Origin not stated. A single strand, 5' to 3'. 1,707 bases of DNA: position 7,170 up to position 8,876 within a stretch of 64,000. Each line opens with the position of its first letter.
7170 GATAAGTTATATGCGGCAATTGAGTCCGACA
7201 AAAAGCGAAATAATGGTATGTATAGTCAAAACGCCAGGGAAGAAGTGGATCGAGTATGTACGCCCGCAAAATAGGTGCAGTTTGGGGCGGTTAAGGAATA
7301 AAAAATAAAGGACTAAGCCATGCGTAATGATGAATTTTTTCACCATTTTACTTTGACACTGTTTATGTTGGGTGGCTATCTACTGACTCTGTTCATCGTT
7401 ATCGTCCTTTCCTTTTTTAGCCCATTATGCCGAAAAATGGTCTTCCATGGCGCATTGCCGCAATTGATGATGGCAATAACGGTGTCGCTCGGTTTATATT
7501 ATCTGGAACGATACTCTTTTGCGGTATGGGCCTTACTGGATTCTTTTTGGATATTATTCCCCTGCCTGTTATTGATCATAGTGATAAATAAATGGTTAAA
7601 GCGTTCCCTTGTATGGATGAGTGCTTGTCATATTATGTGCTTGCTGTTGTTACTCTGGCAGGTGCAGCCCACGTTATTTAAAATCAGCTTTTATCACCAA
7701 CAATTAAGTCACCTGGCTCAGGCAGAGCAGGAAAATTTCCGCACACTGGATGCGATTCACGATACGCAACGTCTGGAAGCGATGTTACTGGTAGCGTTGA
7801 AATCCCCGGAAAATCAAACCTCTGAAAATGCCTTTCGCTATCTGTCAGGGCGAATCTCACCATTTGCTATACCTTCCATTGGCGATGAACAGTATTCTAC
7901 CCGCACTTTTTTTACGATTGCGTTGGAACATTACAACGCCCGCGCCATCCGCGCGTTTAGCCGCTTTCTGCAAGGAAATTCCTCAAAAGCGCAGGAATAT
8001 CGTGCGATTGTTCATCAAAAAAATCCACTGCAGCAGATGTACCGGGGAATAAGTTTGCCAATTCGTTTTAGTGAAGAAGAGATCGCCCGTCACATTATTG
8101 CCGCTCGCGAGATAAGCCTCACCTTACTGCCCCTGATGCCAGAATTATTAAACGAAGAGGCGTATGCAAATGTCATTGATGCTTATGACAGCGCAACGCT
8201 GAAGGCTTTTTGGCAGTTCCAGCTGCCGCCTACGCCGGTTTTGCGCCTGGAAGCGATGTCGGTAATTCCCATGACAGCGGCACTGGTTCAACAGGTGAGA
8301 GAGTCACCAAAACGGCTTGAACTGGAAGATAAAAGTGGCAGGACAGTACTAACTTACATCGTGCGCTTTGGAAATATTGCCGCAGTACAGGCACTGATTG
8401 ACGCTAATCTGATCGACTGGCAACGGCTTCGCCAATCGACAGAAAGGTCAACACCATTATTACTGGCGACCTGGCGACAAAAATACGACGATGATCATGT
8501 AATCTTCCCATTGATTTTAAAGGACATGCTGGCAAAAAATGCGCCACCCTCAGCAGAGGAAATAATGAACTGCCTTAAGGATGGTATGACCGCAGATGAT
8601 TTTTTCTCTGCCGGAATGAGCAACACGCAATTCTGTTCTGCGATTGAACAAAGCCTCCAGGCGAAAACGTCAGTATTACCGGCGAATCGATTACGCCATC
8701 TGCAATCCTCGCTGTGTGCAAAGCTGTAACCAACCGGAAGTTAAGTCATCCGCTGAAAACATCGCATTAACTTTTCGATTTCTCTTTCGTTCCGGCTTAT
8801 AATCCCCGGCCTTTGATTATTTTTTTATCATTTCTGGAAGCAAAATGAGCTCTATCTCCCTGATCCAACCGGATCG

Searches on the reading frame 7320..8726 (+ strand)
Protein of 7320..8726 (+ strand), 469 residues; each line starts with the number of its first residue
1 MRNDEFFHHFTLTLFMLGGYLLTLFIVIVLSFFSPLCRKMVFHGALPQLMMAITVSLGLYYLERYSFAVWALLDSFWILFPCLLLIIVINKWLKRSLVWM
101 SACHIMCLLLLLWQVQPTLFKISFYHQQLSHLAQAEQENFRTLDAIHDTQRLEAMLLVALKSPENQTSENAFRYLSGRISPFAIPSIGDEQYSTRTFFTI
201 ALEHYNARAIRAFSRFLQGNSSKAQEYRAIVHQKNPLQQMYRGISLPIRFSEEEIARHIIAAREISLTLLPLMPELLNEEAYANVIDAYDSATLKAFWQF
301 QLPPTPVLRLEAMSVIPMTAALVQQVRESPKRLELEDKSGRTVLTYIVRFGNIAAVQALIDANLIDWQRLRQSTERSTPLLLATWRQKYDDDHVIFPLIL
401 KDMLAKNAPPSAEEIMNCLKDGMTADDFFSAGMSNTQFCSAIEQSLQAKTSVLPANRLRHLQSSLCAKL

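Call 11: search_protein_families(proteins=[window:7320-8726:+], library=ncbifam, max_evalue=1)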
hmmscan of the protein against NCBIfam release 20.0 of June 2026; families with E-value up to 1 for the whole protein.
window:7320-8726:+ (469 aa): 0 families

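Call 20: search_protein_families(proteins=[window:7320-8726:+], library=padloc, max_evalue=1)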
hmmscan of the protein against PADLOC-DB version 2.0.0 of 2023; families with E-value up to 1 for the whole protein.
window:7320-8726:+ (469 aa): 0 families

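Call 21: search_protein_families(proteins=[window:7320-8726:+], library=phrogs, max_evalue=1)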
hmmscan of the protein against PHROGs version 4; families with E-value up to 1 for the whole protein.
window:7320-8726:+ (469 aa): 1 family
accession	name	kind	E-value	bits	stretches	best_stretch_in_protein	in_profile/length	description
phrog_7174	-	unknown function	0.36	11.6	1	64-112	47-94/137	-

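Call 93: profile_search(protein=window:7320-8726:+)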
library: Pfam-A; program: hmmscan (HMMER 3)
A. the first sequence (469 residues): domains with independent E <= 10: 3; with E <= 0.001: 0
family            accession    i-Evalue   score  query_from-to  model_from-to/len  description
Ank_2             PF12796.13     0.0015    19.5     329-387        18-71/90  Ankyrin repeats (3 copies)
FlaF              PF07309.16      0.052    14.0     126-169        27-71/113  Flagellar protein FlaF
Ank_3             PF13606.12       0.83    10.9     340-365         2-26/30  Ankyrin repeat
